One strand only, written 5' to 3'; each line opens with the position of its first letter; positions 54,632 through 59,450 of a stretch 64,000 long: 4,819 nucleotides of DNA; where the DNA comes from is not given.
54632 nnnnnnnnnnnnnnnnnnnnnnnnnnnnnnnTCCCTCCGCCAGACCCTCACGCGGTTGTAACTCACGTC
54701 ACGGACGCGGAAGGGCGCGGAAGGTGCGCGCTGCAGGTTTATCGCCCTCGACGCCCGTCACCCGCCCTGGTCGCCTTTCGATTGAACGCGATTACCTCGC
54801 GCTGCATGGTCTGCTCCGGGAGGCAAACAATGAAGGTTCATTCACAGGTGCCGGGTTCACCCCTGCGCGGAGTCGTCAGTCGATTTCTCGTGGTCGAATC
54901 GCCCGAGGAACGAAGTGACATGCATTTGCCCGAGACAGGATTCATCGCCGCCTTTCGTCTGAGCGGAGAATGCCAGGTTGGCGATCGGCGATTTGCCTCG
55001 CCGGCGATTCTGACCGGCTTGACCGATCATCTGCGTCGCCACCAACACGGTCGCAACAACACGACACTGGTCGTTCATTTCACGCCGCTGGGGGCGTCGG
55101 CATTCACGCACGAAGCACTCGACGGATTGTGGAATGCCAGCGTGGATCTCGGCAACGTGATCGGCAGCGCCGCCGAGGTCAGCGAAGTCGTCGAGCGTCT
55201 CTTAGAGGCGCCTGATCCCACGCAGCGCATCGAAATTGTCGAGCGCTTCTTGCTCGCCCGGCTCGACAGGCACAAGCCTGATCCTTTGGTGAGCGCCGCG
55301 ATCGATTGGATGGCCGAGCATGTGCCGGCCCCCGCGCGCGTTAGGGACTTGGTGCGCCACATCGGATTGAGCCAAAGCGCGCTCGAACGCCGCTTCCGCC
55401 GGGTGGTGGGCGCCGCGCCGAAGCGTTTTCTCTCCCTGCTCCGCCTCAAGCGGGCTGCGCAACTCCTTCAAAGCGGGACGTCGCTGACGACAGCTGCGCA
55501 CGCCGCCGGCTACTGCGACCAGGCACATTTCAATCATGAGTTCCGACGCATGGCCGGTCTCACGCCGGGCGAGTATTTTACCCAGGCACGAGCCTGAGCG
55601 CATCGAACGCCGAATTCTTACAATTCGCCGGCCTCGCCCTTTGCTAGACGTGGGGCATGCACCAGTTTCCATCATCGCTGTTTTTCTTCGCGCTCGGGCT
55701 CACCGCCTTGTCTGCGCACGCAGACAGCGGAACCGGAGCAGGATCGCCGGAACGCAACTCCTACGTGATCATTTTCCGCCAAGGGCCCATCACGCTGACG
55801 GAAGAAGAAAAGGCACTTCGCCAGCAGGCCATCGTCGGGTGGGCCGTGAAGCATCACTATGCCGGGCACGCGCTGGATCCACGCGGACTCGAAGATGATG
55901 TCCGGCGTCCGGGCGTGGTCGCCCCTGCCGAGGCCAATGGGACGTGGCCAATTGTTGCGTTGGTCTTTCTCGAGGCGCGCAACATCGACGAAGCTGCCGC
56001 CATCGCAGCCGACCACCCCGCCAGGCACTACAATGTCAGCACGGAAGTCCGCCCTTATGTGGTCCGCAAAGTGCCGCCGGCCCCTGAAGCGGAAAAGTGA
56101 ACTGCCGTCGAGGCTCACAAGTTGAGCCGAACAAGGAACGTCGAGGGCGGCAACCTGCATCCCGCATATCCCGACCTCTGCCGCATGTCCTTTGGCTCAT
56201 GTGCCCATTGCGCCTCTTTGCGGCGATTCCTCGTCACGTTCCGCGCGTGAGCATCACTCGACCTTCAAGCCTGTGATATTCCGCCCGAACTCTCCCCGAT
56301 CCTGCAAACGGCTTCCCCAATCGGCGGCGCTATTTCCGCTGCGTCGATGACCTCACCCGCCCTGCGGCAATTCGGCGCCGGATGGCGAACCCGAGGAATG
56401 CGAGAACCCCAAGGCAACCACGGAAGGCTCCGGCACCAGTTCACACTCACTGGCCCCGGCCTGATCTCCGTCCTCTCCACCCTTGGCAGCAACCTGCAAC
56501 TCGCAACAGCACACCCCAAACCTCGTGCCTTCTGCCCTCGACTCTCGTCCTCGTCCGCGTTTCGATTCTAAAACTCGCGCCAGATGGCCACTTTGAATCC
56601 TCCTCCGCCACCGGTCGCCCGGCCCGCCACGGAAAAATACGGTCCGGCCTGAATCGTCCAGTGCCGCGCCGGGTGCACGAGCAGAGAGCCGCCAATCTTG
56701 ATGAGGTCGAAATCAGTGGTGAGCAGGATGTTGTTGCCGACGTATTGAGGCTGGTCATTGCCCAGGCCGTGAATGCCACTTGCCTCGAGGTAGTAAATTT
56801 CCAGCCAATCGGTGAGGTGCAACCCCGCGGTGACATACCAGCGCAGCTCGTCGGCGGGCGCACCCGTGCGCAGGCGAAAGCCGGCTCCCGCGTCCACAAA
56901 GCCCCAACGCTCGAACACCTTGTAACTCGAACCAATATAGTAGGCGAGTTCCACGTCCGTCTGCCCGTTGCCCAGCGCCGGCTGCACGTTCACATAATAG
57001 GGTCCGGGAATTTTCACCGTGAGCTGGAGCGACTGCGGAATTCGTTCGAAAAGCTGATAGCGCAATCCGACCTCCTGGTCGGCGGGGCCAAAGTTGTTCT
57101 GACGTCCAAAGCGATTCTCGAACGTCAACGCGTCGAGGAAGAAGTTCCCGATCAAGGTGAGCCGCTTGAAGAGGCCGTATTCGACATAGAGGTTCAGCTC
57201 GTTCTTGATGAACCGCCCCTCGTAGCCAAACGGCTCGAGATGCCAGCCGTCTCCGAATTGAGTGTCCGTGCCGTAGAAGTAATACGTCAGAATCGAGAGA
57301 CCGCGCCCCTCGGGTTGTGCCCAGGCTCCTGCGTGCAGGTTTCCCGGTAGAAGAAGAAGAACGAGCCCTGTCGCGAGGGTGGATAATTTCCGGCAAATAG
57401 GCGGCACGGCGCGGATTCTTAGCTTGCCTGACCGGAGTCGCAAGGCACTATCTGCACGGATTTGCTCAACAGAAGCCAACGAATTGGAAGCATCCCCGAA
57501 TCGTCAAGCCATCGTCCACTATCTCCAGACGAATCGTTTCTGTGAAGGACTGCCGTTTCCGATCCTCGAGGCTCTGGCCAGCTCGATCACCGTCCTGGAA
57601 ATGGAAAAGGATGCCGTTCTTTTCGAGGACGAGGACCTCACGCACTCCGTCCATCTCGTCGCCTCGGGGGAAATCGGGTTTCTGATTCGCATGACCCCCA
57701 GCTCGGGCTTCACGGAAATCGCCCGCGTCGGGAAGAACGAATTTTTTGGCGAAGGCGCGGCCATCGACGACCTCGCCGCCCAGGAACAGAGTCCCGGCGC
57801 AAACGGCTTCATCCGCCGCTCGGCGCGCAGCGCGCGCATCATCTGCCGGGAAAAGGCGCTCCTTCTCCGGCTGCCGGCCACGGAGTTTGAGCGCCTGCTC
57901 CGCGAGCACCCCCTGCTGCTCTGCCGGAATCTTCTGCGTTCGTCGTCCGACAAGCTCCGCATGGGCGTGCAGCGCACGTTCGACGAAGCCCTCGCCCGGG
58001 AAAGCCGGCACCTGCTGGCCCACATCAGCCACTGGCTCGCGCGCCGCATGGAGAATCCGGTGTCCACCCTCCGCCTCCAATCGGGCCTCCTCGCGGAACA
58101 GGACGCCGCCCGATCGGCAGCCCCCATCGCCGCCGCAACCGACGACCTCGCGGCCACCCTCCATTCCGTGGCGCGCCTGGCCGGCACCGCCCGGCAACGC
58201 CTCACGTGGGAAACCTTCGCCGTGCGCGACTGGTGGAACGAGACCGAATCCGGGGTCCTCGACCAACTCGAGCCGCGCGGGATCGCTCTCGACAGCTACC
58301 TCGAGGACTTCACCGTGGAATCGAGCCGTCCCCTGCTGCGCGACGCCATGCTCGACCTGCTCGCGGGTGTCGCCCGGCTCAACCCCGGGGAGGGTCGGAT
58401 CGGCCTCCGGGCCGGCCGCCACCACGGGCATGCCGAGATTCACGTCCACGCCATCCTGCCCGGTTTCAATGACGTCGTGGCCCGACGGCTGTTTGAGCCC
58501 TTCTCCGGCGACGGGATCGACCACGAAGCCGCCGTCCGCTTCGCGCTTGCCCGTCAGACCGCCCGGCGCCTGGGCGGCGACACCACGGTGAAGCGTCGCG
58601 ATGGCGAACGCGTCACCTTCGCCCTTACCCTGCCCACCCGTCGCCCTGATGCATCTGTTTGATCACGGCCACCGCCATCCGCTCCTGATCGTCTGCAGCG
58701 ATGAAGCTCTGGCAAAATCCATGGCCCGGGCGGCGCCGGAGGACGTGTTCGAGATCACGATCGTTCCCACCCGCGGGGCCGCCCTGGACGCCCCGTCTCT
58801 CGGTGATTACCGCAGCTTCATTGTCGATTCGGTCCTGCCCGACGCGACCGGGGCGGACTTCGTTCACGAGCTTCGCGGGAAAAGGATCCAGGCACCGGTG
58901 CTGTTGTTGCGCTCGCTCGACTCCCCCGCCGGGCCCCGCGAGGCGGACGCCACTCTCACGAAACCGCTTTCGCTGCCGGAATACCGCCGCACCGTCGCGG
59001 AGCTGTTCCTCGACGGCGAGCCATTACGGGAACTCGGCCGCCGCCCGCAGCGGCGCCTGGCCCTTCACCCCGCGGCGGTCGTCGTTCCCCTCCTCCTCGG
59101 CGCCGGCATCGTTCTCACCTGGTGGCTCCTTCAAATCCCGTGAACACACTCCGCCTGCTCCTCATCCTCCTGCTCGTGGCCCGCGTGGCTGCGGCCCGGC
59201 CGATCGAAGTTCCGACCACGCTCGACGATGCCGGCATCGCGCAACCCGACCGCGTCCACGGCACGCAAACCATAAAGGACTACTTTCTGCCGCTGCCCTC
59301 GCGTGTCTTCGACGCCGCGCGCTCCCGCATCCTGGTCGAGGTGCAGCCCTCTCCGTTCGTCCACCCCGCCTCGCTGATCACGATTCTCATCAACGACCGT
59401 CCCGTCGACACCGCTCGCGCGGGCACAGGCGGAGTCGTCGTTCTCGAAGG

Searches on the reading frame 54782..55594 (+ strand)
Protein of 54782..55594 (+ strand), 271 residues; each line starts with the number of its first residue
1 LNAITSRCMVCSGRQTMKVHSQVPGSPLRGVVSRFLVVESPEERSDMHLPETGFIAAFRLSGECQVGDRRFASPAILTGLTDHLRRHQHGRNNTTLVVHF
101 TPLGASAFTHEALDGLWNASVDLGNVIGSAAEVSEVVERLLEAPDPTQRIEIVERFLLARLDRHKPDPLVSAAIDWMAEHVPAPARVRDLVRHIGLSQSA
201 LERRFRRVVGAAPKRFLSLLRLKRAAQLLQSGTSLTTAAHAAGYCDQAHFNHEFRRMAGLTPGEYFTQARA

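Call 29: search_protein_families(library=pfam, proteins=[window:54782-55594:+], max_evalue=0.1)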
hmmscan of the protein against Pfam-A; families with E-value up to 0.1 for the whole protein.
window:54782-55594:+ (271 aa): 4 families
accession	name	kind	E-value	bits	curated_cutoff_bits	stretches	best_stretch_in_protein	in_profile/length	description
PF12833.13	HTH_18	-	3.8e-22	78.8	33.6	1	190-267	1-79/80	Helix-turn-helix domain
PF00165.29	HTH_AraC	-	8.7e-12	45.3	26.6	2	230-266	6-41/42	Bacterial regulatory helix-turn-helix proteins, AraC family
PF20240.3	DUF6597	-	0.0048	17.4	27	1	24-121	5-102/103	Domain of unknown function (DUF6597)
PF00440.29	TetR_N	-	0.09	13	24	0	170-206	2-38/47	Bacterial regulatory proteins, tetR family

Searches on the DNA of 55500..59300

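Call 83: search_rna_families(source=window, start=55500, end=59300, threshold=evalue, max_evalue=1)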
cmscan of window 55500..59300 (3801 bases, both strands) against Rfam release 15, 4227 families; matches with E-value up to 1: 0.
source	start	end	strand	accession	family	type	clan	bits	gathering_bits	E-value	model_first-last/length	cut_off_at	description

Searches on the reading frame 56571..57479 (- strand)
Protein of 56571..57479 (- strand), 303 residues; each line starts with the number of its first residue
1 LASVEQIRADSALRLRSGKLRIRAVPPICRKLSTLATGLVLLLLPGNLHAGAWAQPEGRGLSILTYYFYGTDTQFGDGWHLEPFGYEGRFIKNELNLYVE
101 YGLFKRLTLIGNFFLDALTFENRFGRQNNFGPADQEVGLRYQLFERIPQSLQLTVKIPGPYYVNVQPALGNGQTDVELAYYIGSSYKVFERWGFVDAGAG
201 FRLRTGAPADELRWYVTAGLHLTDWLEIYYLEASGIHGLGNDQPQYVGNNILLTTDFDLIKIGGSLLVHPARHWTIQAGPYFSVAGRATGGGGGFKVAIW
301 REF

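Call 29: search_protein_families(library=pfam, proteins=[window:56571-57479:-], max_evalue=0.1)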
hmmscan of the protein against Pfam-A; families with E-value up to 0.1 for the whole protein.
window:56571-57479:- (303 aa): 0 families

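Call 75: search_solved_structures(query=window:56571-57380:-, max_evalue=1)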
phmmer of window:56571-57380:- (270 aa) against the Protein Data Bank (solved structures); distinct sequences matched with E-value up to 1: 0.

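Call 76: search_protein_families(library=ncbifam, proteins=[window:56571-57380:-], max_evalue=0.01)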
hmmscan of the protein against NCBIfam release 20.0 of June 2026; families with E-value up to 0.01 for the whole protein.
window:56571-57380:- (270 aa): 0 families
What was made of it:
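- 56568..57479 (-): Conserved unannotated ~270-300-aa protein, probably an outer-membrane barrel (signal-peptide-like start, ends WREF), transcribed divergently. No Pfam, NCBIfam or PDB hit (calls 29, 75, 76).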
